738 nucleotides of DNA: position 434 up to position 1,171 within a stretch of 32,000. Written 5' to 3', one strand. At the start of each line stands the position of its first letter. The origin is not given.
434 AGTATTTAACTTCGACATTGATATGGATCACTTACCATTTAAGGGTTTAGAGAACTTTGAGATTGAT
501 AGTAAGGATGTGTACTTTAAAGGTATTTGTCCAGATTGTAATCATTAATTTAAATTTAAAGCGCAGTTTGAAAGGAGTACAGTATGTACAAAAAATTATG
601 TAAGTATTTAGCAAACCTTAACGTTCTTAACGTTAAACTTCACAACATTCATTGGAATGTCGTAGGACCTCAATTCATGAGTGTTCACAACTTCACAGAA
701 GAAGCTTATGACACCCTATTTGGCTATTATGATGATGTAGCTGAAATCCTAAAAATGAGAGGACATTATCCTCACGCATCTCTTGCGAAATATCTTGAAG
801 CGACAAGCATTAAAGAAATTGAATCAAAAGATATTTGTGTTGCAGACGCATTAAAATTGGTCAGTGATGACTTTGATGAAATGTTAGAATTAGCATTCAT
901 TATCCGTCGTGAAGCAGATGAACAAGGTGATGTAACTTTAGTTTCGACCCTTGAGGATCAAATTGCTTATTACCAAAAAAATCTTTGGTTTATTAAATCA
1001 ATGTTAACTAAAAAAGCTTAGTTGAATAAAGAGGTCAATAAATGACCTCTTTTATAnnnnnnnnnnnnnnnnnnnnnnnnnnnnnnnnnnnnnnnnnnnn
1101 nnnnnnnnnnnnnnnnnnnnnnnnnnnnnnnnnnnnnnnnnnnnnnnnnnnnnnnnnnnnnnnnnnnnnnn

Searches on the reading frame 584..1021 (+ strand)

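Call 70: search_protein_families(library=pfam, proteins=[window:584-1021:+], max_evalue=0.00001)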
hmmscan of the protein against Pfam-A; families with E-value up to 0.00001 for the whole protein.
window:584-1021:+ (145 aa): 1 family
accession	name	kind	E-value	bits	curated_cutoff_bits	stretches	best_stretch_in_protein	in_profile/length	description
PF00210.30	Ferritin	-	1.5e-19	70.8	24.5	1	3-143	2-138/142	Ferritin-like domain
